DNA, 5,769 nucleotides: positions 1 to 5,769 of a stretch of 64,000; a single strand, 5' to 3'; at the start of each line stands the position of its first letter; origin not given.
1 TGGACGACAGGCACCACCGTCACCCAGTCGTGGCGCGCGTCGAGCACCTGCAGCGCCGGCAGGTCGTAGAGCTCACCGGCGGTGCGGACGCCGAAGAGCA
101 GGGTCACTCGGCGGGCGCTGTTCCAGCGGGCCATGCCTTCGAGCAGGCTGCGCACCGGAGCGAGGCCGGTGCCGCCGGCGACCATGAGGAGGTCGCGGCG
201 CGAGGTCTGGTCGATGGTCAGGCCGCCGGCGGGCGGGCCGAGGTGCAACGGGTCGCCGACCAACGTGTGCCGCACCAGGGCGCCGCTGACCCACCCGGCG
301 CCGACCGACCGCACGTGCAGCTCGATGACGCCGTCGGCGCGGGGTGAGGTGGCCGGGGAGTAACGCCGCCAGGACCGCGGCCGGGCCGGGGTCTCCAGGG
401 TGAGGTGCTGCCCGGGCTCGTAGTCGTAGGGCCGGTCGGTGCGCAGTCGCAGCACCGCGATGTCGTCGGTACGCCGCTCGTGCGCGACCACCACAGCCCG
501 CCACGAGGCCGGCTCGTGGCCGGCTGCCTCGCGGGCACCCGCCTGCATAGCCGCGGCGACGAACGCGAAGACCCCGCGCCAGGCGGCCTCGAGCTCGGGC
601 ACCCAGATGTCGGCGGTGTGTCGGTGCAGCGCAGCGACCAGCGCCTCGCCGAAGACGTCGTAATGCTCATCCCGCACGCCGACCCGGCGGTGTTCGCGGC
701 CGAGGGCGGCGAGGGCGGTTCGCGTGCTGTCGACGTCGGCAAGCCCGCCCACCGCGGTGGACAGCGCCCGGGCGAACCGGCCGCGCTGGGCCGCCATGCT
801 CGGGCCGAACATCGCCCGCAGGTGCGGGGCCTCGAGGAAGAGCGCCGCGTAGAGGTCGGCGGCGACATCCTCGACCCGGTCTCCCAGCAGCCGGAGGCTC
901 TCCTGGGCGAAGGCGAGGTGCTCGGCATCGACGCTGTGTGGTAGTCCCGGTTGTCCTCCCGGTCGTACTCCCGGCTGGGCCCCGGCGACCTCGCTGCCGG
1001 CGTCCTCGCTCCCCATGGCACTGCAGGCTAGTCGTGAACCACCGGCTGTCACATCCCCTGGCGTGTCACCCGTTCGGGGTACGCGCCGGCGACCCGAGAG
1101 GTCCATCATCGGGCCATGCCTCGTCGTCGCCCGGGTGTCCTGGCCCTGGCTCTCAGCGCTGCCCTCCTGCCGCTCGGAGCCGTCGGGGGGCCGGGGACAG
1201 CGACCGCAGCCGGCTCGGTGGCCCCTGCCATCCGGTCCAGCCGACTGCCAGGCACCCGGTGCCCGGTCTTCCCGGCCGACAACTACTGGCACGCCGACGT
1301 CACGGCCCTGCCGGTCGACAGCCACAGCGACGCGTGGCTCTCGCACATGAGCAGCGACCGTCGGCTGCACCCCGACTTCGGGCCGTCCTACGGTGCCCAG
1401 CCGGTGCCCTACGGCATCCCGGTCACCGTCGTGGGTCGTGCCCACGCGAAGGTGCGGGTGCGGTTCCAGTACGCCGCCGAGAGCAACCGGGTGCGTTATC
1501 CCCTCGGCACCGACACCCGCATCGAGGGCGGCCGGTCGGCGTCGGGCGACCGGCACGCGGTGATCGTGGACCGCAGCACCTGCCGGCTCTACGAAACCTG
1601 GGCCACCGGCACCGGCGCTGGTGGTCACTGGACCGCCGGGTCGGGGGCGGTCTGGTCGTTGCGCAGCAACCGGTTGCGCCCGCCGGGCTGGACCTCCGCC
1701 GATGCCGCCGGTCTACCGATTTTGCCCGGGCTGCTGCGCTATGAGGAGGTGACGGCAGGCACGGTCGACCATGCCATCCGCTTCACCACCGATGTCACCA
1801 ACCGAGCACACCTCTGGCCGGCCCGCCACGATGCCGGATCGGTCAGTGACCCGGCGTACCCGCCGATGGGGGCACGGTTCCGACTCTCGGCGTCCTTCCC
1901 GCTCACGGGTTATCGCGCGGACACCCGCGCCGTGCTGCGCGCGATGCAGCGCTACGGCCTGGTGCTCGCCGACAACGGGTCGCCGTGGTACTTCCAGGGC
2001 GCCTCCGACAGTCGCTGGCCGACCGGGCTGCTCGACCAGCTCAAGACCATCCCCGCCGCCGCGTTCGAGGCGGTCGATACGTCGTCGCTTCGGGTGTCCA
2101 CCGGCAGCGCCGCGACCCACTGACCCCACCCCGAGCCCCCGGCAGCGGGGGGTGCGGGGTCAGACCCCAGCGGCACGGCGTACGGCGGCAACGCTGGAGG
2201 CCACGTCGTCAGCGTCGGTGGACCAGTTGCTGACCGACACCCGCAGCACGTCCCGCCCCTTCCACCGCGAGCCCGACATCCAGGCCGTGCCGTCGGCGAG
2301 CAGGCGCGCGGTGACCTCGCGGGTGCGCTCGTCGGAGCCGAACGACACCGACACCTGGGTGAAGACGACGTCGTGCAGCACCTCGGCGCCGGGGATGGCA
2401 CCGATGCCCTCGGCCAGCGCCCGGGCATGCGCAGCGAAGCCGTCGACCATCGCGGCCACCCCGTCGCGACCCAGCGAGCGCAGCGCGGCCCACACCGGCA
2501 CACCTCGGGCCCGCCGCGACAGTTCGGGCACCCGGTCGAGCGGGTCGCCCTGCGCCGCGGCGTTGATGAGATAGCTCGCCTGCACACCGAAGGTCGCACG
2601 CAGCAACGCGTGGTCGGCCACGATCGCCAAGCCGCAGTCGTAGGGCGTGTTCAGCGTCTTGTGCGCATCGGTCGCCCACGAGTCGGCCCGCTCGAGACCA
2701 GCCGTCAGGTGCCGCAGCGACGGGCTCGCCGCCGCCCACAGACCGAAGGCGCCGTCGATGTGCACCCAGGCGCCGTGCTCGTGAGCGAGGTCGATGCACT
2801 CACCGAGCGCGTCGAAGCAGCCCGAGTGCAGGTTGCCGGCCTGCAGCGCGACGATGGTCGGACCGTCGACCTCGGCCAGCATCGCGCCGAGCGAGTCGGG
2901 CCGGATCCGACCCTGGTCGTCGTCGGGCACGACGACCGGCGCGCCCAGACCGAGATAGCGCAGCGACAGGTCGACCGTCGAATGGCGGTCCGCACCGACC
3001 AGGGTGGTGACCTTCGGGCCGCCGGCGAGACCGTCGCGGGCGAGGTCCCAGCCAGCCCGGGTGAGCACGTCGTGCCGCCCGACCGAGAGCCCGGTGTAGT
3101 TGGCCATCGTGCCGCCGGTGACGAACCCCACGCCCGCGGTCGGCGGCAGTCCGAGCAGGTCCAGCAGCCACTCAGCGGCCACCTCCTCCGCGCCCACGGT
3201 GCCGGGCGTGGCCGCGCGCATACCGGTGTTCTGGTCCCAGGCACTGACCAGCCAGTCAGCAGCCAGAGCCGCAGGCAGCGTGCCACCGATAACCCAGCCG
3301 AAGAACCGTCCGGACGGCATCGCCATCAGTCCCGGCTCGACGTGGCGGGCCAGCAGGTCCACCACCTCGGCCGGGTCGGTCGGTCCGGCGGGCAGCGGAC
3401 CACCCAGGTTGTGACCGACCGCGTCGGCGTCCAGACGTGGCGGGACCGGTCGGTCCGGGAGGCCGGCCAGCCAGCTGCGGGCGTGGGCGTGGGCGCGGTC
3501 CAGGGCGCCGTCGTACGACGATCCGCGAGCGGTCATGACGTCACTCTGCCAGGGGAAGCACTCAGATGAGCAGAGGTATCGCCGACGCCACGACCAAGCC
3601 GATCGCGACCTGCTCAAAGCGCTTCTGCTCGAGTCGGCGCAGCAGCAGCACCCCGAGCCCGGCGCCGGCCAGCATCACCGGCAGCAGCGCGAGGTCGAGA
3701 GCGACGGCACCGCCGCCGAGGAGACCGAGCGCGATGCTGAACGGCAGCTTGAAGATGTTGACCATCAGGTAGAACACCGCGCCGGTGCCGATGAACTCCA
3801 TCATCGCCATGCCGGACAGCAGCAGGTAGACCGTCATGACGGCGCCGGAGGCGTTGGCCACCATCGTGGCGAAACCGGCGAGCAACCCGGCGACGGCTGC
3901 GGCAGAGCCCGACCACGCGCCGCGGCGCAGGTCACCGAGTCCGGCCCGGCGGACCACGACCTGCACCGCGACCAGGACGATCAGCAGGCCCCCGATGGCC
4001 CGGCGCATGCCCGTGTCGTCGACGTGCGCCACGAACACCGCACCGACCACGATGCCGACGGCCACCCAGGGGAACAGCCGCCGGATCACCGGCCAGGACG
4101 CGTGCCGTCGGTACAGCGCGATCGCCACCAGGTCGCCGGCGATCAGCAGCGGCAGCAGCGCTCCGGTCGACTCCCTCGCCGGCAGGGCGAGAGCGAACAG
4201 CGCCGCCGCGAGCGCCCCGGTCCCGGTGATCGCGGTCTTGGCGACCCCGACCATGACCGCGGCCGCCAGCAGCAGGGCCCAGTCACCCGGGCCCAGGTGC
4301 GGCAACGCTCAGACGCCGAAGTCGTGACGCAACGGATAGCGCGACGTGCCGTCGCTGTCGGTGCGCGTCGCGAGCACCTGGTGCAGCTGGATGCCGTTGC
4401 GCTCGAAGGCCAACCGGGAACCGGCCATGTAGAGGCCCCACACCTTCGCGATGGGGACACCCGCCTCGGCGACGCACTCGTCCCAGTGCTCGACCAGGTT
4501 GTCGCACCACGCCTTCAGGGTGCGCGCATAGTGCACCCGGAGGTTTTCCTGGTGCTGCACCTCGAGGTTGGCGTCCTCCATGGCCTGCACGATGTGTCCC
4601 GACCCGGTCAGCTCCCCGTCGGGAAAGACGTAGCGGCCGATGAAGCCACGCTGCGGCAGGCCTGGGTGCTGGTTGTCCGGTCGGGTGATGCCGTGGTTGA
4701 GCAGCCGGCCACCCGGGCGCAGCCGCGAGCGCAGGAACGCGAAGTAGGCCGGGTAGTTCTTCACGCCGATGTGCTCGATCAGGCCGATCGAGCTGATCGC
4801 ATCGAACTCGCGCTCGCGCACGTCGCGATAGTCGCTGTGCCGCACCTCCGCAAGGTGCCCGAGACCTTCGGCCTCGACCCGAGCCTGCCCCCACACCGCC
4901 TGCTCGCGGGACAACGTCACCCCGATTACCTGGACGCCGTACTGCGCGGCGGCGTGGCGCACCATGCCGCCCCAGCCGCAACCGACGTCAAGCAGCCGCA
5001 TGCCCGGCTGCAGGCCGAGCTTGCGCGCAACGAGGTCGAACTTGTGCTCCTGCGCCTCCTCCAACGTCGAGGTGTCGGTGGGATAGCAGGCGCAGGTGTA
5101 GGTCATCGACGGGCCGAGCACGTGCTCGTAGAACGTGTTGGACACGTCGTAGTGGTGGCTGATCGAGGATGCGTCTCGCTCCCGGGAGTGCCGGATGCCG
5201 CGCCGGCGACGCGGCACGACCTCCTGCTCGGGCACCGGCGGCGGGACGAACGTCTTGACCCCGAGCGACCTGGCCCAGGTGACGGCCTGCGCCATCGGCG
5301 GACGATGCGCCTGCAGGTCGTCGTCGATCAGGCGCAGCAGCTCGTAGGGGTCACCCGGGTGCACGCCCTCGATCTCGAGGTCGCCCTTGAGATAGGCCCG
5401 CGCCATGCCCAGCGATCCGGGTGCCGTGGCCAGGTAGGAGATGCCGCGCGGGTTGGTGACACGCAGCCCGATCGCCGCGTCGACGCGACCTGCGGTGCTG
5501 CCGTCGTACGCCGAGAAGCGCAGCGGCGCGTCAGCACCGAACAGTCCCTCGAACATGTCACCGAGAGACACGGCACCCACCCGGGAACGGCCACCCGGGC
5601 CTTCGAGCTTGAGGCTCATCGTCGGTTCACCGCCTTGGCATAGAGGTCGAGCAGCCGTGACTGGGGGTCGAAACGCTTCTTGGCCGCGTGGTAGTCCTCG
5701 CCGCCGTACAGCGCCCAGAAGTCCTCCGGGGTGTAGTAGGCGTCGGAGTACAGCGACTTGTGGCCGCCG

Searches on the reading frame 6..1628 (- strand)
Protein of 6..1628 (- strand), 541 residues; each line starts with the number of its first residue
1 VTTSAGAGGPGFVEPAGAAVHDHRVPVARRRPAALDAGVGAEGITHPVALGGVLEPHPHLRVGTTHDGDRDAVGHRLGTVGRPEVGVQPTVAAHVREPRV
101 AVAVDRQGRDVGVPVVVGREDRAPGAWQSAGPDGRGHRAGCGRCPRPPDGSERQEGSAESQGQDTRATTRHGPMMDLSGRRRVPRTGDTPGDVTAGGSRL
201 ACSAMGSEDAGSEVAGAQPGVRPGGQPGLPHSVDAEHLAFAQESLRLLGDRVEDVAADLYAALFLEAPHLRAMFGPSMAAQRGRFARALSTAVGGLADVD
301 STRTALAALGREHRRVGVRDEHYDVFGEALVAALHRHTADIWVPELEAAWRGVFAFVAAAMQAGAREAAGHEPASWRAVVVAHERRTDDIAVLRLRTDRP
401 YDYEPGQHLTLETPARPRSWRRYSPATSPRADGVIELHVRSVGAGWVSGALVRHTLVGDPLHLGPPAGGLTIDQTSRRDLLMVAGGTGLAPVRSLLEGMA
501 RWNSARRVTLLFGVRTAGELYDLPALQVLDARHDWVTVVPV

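Call 37: search_protein_families(library=pfam, proteins=[window:6-1628:-], max_evalue=0.00001)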
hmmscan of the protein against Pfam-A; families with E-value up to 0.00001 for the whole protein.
window:6-1628:- (541 aa): 3 families
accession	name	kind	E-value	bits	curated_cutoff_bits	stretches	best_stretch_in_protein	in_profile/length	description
PF00042.28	Globin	-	1.3e-13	51.9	22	1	258-361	2-117/117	Globin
PF00970.30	FAD_binding_6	-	1.5e-10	41.7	21.1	1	379-469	3-96/99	Oxidoreductase FAD-binding domain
PF00175.26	NAD_binding_1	-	2.4e-09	38.3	22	1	482-541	1-62/109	Oxidoreductase NAD-binding domain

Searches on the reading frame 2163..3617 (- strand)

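Call 37: search_protein_families(library=pfam, proteins=[window:2163-3617:-], max_evalue=0.00001)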
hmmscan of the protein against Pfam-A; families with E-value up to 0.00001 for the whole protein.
window:2163-3617:- (485 aa): 1 family
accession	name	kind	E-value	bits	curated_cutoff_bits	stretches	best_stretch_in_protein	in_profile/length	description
PF00282.25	Pyridoxal_deC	-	3.4e-35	121.9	27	1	89-423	26-371/375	Pyridoxal-dependent decarboxylase conserved domain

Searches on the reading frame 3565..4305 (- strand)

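Call 37: search_protein_families(library=pfam, proteins=[window:3565-4305:-], max_evalue=0.00001)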
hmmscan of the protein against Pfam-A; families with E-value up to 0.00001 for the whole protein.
window:3565-4305:- (247 aa): 1 family
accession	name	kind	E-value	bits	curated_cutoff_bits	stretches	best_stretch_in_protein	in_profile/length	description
PF01925.25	TauE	-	5.4e-23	82.3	32.6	1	12-243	1-235/237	Sulfite exporter TauE/SafE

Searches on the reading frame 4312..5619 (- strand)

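Call 37: search_protein_families(library=pfam, proteins=[window:4312-5619:-], max_evalue=0.00001)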
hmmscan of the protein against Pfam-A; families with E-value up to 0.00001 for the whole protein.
window:4312-5619:- (436 aa): 5 families
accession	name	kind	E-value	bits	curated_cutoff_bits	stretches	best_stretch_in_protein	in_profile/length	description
PF02353.26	CMAS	-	3.4e-99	332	27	1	144-415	1-273/273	Mycolic acid cyclopropane synthetase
PF13489.12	Methyltransf_23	-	4.9e-14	52.8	27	1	189-356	5-163/164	Methyltransferase domain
PF13649.12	Methyltransf_25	-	5.6e-14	53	27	1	210-304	2-97/97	Methyltransferase domain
PF08242.18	Methyltransf_12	-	1.4e-11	45.4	30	1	210-306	1-98/98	Methyltransferase domain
PF08241.18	Methyltransf_11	-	1.5e-11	45.2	21.2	1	210-307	1-94/95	Methyltransferase domain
